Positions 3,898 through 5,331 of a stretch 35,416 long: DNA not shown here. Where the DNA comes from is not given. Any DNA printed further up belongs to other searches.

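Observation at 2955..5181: Three consecutive orphan genes in the low-GC island: candidate undescribed defence module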

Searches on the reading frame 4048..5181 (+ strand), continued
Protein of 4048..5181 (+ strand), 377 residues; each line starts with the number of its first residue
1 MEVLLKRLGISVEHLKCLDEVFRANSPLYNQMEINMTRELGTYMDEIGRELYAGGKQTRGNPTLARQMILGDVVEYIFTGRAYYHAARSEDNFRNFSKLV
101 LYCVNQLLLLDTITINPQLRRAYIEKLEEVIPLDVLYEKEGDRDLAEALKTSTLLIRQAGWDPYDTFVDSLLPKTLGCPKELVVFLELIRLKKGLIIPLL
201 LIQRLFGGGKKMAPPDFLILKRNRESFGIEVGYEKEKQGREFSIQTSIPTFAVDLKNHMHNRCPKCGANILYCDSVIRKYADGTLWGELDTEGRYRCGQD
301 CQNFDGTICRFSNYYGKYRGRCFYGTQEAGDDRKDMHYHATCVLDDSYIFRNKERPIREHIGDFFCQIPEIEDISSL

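Call 44: search_protein_families(library=pfam, proteins=[L017:9139-9921:+, L003:5386-6168:+, L028:6415-7227:+, L017:6427-8004:+], max_evalue=0.01)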
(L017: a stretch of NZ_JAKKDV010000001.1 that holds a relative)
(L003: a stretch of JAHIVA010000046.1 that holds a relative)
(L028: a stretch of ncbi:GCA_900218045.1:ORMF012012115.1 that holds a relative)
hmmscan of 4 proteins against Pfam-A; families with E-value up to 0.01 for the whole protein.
L017:9139-9921:+ (260 aa): 2 families
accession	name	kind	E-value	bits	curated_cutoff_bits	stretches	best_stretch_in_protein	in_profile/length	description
PF09520.16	RE_TdeIII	-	2.9e-61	207.6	27.2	1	5-238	2-242/242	Type II restriction endonuclease, TdeIII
PF08458.16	PH_2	-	0.0026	18.5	22.2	0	82-173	32-95/106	Plant pleckstrin homology-like region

L003:5386-6168:+ (260 aa): 1 family
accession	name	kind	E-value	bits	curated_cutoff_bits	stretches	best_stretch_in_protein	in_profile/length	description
PF09520.16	RE_TdeIII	-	3.9e-95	318.5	27.2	1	5-243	2-242/242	Type II restriction endonuclease, TdeIII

L028:6415-7227:+ (270 aa): 1 family
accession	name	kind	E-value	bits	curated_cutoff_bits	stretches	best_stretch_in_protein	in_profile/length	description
PF09520.16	RE_TdeIII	-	3.1e-49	168.2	27.2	1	5-262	2-240/242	Type II restriction endonuclease, TdeIII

L017:6427-8004:+ (525 aa): 3 families
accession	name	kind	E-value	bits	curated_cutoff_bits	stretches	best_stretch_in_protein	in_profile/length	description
PF01555.25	N6_N4_Mtase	-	1.3e-15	58.4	26.7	1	53-165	119-219/221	DNA methylase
PF09445.16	Methyltransf_15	-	1.6e-05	25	22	0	129-175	2-48/165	RNA cap guanine-N2 methyltransferase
PF01170.24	UPF0020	-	5.1e-05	23.5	22.3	0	126-157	27-58/197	RMKL-like, methyltransferase domain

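Call 53: list_cluster_members(proteins=[P0131, P0132, P0133, P0134, P0135, P0142, P0143, P0137, P0144, P0140])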
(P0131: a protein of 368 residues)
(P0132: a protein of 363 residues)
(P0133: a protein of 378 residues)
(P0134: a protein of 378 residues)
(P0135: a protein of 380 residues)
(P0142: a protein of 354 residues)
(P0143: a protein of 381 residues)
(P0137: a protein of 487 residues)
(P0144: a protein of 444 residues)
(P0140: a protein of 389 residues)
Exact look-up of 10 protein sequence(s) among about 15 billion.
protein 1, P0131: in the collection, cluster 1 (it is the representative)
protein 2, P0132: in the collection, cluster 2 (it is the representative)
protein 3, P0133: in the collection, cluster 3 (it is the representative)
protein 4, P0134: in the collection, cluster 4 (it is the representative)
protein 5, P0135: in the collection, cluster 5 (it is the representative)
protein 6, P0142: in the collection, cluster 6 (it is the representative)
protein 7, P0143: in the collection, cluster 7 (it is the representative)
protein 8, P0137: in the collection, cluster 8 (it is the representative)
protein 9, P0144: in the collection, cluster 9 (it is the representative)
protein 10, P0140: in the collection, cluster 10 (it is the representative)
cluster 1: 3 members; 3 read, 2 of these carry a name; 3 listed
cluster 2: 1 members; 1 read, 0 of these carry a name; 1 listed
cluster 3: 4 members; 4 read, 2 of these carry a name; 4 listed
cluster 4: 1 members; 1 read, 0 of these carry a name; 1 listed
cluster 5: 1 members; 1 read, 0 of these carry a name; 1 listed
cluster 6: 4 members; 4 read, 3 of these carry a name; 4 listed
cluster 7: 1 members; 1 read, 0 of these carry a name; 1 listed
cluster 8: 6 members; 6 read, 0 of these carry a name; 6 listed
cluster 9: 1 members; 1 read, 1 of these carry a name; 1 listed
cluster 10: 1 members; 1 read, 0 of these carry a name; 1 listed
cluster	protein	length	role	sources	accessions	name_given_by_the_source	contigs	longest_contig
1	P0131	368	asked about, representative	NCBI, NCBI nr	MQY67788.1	MAG: hypothetical protein GH150_00155 [Hadesarchaea archaeon] | hypothetical protein [Hadesarchaea archaeon]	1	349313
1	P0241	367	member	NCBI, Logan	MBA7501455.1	hypothetical protein ES706_00025 [subsurface metagenome]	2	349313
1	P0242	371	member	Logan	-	-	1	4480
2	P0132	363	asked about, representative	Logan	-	-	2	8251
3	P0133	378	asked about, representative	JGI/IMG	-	-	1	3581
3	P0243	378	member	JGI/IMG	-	hypothetical protein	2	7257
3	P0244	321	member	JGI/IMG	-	hypothetical protein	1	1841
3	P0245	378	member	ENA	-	-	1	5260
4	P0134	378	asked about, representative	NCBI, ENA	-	-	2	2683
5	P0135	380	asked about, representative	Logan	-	-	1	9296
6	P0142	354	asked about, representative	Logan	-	-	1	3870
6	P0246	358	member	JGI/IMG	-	hypothetical protein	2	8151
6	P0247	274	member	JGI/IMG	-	hypothetical protein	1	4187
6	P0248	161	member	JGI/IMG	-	hypothetical protein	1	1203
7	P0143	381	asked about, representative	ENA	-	-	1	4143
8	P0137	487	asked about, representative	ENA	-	-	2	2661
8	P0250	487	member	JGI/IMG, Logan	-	-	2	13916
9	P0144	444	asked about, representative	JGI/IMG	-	hypothetical protein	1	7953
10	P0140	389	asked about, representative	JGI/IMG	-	-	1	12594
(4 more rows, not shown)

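Call 54: find_encoding_contigs(protein=P0131, flank=5000, max_places=2)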
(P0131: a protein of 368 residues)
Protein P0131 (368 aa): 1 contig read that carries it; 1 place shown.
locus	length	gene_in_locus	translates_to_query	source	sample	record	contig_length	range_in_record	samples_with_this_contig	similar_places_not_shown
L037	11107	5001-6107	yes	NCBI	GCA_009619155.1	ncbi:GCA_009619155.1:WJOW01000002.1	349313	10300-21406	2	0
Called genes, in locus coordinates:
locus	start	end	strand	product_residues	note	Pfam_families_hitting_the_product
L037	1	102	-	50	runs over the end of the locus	-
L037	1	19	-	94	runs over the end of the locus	PF02254:TrkA_N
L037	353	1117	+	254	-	-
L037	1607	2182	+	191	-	-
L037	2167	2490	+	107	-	-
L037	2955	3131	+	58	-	-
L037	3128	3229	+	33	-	-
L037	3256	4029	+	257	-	PF01555:N6_N4_Mtase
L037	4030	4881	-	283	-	PF09520:HinfI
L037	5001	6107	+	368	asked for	-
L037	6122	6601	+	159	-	-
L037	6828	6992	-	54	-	-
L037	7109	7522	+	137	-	-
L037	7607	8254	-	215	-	PF13441:Gly-zipper_YMGG (weak)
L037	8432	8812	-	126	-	-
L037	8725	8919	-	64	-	-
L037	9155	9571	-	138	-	PF00520:Ion_trans (weak)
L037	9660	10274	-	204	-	PF01844:HNH, PF14279:HNH_5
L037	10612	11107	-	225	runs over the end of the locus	-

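Call 55: find_encoding_contigs(protein=P0140, flank=5000, max_places=2)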
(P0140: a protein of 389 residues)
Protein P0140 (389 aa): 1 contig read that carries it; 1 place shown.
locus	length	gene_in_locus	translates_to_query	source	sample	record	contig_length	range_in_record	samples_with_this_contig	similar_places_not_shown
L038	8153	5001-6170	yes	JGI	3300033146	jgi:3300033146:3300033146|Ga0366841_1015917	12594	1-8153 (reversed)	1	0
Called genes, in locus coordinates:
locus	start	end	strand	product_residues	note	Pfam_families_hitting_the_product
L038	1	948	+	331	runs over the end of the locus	-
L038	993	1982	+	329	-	-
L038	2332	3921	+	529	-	PF01555:N6_N4_Mtase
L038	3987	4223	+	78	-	PF13560:HTH_31, PF12844:HTH_19, PF01381:HTH_3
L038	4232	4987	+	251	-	PF09520:HinfI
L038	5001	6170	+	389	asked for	-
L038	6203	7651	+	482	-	PF07602:DUF1565 (faint), PF13229:Beta_helix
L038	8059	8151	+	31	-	?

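Call 56: find_encoding_contigs(protein=P0135, flank=5000, max_places=2)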
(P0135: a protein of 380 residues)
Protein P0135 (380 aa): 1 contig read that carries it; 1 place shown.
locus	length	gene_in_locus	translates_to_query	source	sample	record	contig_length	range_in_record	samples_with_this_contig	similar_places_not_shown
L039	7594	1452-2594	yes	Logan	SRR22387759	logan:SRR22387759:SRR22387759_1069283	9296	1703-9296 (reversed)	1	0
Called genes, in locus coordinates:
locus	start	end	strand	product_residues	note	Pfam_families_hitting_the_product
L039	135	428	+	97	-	-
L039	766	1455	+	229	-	PF09520:HinfI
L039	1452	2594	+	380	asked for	-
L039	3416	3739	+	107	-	-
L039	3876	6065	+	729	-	PF00009:GTP_EFTU, PF22042:EF-G_D2, PF03144:GTP_EFTU_D2, PF14492:EFG_III, PF03764:EFG_IV, PF00679:EFG_C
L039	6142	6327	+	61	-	-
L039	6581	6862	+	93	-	-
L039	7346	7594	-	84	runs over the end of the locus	-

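Call 57: find_encoding_contigs(protein=P0250, flank=5000, max_places=2)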
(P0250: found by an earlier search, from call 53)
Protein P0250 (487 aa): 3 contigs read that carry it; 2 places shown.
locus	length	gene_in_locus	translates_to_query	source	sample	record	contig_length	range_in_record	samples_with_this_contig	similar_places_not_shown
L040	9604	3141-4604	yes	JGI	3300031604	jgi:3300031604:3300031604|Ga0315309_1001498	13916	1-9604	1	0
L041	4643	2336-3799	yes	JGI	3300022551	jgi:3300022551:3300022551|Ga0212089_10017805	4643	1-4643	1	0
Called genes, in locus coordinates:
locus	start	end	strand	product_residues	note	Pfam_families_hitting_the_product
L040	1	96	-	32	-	?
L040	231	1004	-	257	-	PF09520:HinfI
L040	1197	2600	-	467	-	PF01555:N6_N4_Mtase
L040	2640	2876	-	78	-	-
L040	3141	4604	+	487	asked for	-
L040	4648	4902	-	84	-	-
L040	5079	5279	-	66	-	-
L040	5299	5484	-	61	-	-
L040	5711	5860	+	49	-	-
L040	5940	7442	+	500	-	PF00082:Peptidase_S8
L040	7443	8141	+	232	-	-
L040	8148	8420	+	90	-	-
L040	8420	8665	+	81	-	-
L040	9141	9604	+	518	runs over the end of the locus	PF17289:Terminase_6C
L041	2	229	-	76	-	?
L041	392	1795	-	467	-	PF01555:N6_N4_Mtase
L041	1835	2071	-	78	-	-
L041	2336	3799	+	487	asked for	-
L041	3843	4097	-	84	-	-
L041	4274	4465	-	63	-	-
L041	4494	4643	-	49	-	?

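Call 63: find_related_loci(query=A3, collection=genome_contigs, flank=5000)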
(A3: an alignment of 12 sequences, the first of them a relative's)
Query A3 (260 aa) in genome_contigs; peptide patterns used: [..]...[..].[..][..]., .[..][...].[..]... (x = any residue, [..] = any of these).
600 stretches matched a pattern (row limit reached: there are more); 555 encode a relative of the query (tblastn E <= 1e-3); the best 80 are kept; 80 distinct loci.
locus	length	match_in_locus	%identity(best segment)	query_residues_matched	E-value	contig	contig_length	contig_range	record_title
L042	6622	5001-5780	100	1-260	5e-179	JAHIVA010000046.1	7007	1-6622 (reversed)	MAG: Patescibacteria group bacterium isolate MM_PC_MetaG.mb.47 MM_PC_MetaG.mb.47_k141_1147135, whole genome shotgun sequ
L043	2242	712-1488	91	1-259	6e-176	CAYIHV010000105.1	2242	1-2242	MAG TPA_asm: uncultured Candidatus Saccharibacteria bacterium isolate ERP119705_co22_57 genome assembly, contig: NODE_38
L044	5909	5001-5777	90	1-259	8e-163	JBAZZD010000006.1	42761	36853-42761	MAG: Candidatus Paceibacterota bacterium isolate SO_2017_GW1_98 NODE_4269_length_42761_cov_4.794577_OW334_2017, whole ge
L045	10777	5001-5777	91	1-259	1e-162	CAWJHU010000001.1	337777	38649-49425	MAG: Candidatus Nomurabacteria bacterium isolate MFD03726.bin.1.76 genome assembly, contig: contig_15232, whole genome s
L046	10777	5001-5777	90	1-259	1e-161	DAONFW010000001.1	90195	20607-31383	MAG TPA_asm: Candidatus Paceibacterota bacterium isolate AMR_MDS_3833 NODE_161_length_90195_cov_12.213135, whole genome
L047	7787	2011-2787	90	1-259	2e-161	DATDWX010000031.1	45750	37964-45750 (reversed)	MAG TPA_asm: Candidatus Paceibacterota bacterium isolate SMAG_U8123 k141_558053, whole genome shotgun sequence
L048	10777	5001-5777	90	1-259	3e-161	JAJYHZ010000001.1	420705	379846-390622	MAG: bacterium isolate DBS2-1.bin102 NODE_8_length_420705_cov_42.367877, whole genome shotgun sequence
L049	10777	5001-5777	89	1-259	5e-161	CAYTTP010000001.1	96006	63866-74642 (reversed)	MAG TPA_asm: uncultured Candidatus Saccharibacteria bacterium isolate SRP302895_co1_265 genome assembly, contig: NODE_43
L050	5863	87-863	90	1-259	1e-160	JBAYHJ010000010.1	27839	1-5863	MAG: Candidatus Paceibacterota bacterium isolate SO_2016_GW1_147 scaffold03030_OW334_2016, whole genome shotgun sequence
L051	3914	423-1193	89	1-257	6e-164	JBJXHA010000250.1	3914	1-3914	MAG: Bacteroidia bacterium isolate F1F2.bin.14 k127_236856, whole genome shotgun sequence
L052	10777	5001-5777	89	1-259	1e-158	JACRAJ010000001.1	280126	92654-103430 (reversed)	MAG: Candidatus Azambacteria bacterium isolate NC_groundwater_1590_Pr3_B-0.1um_43_109 SR-2_scaffold_141_642942, whole ge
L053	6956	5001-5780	85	1-260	3e-157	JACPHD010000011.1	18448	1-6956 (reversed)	MAG: Parcubacteria group bacterium isolate NC_groundwater_405_Ag_B-0.1um_41_14 GD18-4_B1_scaffold_272599, whole genome s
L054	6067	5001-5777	88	1-259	5e-157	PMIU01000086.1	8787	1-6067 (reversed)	MAG: Candidatus Nomurabacteria bacterium isolate fen_1327 73.20120600_E3D.179_contig_103280, whole genome shotgun sequen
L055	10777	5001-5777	86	1-259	8e-157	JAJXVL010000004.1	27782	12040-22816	MAG: bacterium isolate BP5.bin30 NODE_2660_length_27782_cov_1.888881, whole genome shotgun sequence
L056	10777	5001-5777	86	1-259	2e-156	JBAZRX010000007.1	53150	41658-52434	MAG: Candidatus Paceibacterota bacterium isolate SO_2017_GW1_159 NODE_3219_length_53150_cov_1.244837_OW334_2017, whole g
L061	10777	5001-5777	84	1-259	1e-148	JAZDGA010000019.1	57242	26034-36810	MAG: Candidatus Vogelbacteria bacterium isolate MEGAHIT-group-0.230 k141_18629984, whole genome shotgun sequence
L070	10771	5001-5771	75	3-259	3e-131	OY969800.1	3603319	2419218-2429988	MAG: uncultured Bacteroidetes bacterium isolate MFD01476.bin.1.32 genome assembly, chromosome: 1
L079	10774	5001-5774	72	1-258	1e-128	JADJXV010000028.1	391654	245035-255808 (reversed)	MAG: Ignavibacteria bacterium isolate Lyne_18-Q3-R50-59_BAT3C.229 tig01430477-10-3906270, whole genome shotgun sequence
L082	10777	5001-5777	71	1-259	3e-128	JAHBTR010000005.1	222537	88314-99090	MAG: Chitinophagaceae bacterium isolate ACE_BAC18 BAC18_5, whole genome shotgun sequence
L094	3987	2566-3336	71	1-257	9e-129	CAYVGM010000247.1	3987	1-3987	MAG TPA_asm: uncultured Chitinophagales bacterium isolate SRP189682_co1_277 genome assembly, contig: NODE_70713_length_3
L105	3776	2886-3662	72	1-259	1e-128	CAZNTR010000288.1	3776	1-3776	MAG TPA_asm: uncultured Chitinophagales bacterium isolate SRP118108_co5_380 genome assembly, contig: NODE_35700_length_3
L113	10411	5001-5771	71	1-257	1e-124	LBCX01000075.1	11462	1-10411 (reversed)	Bacteroidales bacterium Barb4 Barb4_contig_79, whole genome shotgun sequence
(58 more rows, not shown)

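Call 66: search_protein_families(library=pfam, proteins=[L082:3238-4998:+, L007:3498-5186:+, L094:613-2562:+, L105:2083-2883:+, L011:7589-7978:+, L070:3138-4238:+, L070:4238-4993:+, L079:4196-5032:+, L113:4013-4276:+, L113:4283-4777:+], max_evalue=0.01)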
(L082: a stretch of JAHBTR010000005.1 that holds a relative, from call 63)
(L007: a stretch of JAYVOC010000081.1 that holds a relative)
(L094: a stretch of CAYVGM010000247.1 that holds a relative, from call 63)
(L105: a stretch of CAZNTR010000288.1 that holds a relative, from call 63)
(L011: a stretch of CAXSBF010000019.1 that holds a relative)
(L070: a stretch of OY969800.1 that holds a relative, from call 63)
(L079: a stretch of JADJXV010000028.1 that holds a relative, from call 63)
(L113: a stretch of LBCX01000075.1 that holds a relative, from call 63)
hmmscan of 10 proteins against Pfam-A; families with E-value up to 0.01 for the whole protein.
L082:3238-4998:+ (587 aa): 1 family
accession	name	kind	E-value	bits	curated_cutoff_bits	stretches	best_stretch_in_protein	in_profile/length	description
PF10592.14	AIPR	-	1.2e-36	127.4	25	1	256-511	1-274/308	AIPR protein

L007:3498-5186:+ (563 aa): 1 family
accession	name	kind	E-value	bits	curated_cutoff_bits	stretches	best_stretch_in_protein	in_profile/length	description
PF10592.14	AIPR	-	2.5e-44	152.6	25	1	263-531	2-281/308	AIPR protein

L094:613-2562:+ (650 aa): 1 family
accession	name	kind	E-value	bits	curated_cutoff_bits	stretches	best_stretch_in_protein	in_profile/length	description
PF10592.14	AIPR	-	7.2e-32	111.7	25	1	285-613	1-300/308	AIPR protein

L105:2083-2883:+ (267 aa): 1 family
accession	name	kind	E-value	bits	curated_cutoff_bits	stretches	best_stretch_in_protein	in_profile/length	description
PF09520.16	RE_TdeIII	-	1.1e-33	117.3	27.2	1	8-249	5-242/242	Type II restriction endonuclease, TdeIII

L011:7589-7978:+ (130 aa): 1 family
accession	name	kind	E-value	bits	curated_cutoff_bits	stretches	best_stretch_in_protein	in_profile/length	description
PF13508.13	Acetyltransf_7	-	0.004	17.9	27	1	45-89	41-83/84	Acetyltransferase (GNAT) domain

L070:3138-4238:+ (367 aa): 1 family
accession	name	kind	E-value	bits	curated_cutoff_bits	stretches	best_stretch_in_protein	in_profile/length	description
PF02195.25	ParB_N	-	0.00024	21.5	26.3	1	51-98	23-67/95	ParB N-terminal domain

L070:4238-4993:+ (252 aa): 1 family
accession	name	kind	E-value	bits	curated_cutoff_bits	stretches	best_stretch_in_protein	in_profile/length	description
PF04471.18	Mrr_cat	-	1.4e-07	32.1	21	1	78-157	1-73/115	Restriction endonuclease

L079:4196-5032:+ (279 aa): 1 family
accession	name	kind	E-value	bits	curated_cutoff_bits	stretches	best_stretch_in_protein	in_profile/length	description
PF09520.16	RE_TdeIII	-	1.3e-34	120.3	27.2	1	11-250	3-242/242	Type II restriction endonuclease, TdeIII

L113:4013-4276:+ (88 aa): 1 family
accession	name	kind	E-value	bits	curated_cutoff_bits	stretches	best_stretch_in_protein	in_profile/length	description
PF24844.1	PolC_DP2_central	-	0.00073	19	24.3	1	6-69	181-241/372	DNA polymerase II large subunit DP2, central domain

L113:4283-4777:+ (165 aa): 0 families
